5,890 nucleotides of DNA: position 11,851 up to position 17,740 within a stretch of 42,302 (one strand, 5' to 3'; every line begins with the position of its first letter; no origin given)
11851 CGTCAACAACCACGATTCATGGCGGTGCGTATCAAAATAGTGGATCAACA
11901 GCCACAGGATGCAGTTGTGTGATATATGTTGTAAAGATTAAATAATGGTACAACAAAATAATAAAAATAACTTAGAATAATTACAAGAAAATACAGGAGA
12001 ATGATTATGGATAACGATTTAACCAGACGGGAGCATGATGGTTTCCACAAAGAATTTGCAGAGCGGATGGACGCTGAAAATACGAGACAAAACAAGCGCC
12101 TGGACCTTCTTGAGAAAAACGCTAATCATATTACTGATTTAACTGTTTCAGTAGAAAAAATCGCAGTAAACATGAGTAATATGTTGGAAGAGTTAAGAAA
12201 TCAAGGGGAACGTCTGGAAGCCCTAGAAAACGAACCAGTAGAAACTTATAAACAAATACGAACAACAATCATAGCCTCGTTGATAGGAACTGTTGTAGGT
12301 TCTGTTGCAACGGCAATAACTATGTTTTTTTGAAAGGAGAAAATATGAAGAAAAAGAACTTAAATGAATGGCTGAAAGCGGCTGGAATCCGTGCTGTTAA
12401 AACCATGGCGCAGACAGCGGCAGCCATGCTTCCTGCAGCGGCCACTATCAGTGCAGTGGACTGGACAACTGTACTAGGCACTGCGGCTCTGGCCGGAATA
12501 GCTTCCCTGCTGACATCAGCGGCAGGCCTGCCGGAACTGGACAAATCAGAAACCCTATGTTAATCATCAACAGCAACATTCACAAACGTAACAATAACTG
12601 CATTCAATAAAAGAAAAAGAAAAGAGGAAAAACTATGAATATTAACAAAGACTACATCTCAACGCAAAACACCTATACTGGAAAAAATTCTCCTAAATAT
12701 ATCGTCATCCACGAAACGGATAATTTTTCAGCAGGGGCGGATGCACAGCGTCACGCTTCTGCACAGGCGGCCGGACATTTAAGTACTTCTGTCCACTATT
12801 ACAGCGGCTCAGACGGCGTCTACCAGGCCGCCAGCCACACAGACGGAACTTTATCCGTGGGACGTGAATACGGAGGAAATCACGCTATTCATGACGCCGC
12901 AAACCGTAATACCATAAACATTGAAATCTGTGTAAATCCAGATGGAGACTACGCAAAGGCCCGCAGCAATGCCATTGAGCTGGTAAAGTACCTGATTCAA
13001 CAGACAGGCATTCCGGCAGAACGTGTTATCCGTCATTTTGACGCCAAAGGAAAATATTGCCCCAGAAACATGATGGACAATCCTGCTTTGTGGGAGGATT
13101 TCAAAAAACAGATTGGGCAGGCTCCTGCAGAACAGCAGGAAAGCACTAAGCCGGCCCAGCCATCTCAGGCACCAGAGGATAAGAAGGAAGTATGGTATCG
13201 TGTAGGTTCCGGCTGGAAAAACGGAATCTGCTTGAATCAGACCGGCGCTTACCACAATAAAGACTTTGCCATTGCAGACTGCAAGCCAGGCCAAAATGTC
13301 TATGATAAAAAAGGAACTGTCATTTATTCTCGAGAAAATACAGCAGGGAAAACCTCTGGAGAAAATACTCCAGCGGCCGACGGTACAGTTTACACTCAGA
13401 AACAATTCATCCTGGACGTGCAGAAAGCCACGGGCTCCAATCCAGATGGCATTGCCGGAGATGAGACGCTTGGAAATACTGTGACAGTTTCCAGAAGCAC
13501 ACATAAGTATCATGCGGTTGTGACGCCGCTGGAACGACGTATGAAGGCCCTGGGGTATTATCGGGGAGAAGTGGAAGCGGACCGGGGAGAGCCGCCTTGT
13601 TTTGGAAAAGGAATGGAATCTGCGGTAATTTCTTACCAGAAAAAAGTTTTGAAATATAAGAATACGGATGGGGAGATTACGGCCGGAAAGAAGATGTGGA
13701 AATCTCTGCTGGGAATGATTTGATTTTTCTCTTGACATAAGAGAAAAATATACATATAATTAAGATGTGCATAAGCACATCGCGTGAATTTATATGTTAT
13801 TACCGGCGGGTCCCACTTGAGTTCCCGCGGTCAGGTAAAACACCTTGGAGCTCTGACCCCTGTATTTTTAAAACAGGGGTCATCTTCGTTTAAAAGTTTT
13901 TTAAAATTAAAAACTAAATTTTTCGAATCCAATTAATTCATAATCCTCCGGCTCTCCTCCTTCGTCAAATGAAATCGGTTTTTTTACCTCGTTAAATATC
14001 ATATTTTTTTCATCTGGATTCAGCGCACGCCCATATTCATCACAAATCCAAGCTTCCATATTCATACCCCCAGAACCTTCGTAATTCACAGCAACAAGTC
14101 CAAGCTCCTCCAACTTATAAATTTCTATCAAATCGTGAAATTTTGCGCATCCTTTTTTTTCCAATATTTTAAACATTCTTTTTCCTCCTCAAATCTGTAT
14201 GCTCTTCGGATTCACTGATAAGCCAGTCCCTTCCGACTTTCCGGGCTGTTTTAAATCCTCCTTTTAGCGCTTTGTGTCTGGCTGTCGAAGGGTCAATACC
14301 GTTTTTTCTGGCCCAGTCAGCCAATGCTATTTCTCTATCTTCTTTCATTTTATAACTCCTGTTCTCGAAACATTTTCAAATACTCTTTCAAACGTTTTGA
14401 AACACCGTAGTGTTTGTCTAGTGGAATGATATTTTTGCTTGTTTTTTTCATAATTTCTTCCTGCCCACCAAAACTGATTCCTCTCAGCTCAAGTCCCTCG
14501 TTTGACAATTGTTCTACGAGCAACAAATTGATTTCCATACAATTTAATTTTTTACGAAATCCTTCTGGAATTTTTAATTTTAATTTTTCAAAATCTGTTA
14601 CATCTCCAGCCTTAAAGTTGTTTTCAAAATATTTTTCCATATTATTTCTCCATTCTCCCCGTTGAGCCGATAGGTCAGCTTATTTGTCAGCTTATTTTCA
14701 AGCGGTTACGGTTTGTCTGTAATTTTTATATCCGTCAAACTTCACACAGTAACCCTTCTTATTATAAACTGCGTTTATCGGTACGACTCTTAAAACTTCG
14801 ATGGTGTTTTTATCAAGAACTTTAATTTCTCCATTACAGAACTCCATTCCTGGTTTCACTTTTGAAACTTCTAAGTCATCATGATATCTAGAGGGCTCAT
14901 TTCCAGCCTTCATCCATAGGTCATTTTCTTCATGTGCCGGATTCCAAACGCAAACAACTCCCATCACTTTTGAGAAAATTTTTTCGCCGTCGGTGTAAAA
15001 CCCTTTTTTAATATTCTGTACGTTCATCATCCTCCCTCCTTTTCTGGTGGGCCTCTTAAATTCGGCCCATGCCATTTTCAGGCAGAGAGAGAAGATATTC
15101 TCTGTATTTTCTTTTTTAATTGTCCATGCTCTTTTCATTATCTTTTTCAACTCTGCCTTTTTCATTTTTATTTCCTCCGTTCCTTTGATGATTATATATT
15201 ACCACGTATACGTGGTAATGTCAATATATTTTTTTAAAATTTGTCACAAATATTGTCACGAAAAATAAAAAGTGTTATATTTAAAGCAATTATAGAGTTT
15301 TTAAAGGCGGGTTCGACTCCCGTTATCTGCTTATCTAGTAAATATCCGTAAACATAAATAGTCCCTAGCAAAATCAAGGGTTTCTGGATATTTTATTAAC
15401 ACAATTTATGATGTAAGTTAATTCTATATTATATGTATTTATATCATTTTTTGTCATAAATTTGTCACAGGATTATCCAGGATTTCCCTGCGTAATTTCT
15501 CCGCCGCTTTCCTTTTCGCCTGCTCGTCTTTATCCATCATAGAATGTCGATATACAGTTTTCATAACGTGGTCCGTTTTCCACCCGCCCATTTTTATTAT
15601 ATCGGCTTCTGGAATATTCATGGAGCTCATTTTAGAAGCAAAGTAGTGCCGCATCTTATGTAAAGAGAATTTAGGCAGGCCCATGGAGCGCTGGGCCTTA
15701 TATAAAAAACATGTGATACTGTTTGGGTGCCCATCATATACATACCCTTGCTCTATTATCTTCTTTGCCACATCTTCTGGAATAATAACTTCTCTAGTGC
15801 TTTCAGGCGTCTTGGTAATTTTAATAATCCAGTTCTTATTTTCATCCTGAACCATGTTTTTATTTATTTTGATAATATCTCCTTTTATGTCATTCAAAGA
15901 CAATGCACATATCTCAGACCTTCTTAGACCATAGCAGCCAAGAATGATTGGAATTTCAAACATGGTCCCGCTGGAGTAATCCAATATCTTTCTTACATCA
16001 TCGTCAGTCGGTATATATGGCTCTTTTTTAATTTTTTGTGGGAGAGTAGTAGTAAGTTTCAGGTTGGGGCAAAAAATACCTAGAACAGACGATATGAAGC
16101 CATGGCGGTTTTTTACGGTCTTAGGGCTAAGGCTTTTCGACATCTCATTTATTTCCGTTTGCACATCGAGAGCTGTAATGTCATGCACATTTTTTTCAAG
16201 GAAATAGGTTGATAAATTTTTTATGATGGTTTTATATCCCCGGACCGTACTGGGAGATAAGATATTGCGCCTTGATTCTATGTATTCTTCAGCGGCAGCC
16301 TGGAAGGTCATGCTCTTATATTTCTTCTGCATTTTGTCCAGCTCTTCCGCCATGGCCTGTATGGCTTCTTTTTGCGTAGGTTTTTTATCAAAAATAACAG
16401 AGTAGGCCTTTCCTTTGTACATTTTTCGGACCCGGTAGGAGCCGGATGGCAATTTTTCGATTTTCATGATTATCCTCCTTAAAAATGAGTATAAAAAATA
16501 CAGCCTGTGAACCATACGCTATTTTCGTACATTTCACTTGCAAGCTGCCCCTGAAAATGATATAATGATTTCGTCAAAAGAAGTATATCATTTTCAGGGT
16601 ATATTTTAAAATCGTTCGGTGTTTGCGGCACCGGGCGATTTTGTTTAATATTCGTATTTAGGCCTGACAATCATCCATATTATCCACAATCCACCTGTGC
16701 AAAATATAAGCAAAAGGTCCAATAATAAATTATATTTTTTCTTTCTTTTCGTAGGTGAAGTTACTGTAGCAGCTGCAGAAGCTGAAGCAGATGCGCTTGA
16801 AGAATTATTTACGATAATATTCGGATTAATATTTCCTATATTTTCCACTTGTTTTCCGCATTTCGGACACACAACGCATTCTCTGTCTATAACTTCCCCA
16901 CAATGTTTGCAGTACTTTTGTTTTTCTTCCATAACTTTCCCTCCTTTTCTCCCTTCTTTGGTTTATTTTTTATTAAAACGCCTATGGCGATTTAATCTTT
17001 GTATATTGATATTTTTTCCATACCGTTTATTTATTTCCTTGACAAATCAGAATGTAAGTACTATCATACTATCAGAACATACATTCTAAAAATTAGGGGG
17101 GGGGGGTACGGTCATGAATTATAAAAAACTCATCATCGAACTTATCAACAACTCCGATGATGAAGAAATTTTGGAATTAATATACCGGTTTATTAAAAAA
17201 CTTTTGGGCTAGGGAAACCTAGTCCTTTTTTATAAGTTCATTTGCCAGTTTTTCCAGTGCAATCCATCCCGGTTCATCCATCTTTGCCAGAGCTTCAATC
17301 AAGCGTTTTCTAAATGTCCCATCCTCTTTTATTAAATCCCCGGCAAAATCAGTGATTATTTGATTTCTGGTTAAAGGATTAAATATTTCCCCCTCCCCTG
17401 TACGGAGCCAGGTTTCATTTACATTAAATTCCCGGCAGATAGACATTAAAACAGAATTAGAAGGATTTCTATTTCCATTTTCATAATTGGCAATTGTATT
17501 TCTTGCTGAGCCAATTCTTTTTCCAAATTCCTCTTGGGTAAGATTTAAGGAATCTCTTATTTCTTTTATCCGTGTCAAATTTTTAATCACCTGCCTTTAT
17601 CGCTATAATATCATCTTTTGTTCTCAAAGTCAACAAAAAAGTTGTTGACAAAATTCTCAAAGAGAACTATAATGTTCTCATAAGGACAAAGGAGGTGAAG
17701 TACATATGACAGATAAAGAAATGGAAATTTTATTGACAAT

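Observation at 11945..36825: Six copies of a non-canonical promoter motif, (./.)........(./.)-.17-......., at the head of every late or cargo transcription unit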

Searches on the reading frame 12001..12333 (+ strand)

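Call 29: search_protein_families(library=pfam, proteins=[window:12001-12333:+], max_evalue=0.01)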
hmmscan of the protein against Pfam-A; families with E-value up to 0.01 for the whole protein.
window:12001-12333:+ (110 aa): 1 family
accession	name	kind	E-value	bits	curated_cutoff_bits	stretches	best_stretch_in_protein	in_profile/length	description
PF11166.13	DUF2951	-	0.0043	17.7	26.7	1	38-106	24-91/98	Protein of unknown function (DUF2951)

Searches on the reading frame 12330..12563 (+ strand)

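Call 29: search_protein_families(library=pfam, proteins=[window:12330-12563:+], max_evalue=0.01)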
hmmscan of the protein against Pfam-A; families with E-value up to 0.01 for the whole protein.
window:12330-12563:+ (77 aa): 1 family
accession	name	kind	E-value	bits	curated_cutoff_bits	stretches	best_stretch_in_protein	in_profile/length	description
PF16945.10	Phage_r1t_holin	-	4.4e-12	46.3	26.9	1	14-67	4-58/72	Putative lactococcus lactis phage r1t holin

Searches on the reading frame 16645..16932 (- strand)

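Call 29: search_protein_families(library=pfam, proteins=[window:16645-16932:-], max_evalue=0.01)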
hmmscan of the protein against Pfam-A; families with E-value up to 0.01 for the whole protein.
window:16645-16932:- (95 aa): 4 families
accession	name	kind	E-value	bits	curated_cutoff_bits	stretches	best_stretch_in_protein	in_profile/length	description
PF13248.11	Zn_ribbon_3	-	0.00064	19.5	27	1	6-27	3-24/26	zinc-ribbon domain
PF12773.13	DZR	-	0.0011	19.5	27.3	1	5-28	12-33/45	Double zinc ribbon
PF13240.11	Zn_Ribbon_1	-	0.0054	16.9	25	1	7-28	1-22/23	zinc-ribbon domain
PF23455.1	DUF7129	-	0.0084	16.3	30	0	8-33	14-41/45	Domain of unknown function (DUF7129)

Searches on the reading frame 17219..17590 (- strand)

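Call 28: search_protein_families(library=pfam, proteins=[window:17219-17590:-], max_evalue=0.01)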
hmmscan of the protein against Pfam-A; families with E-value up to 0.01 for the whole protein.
window:17219-17590:- (123 aa): 7 families
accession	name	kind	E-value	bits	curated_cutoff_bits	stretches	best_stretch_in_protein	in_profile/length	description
PF01381.28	HTH_3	-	2.2e-16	60.1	23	1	8-62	1-55/55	Helix-turn-helix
PF12844.13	HTH_19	-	4.3e-16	59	30.2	1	7-68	3-64/64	Helix-turn-helix domain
PF13560.12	HTH_31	-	1.9e-07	31.7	27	1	7-55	5-54/64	Helix-turn-helix domain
PF13443.12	HTH_26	-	3.1e-05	24.6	22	1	7-58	1-53/63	Cro/C1-type HTH DNA-binding domain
PF15731.11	MqsA_antitoxin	-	0.00017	22.2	30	1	6-48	72-114/131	Antitoxin component of bacterial toxin-antitoxin system, MqsA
PF07022.19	Phage_CI_repr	-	0.00091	20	22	1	12-70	7-65/65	Bacteriophage CI repressor helix-turn-helix domain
PF17762.8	HTH_ParB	-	0.0023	18.5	22.6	1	8-36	12-40/102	ParB HTH domain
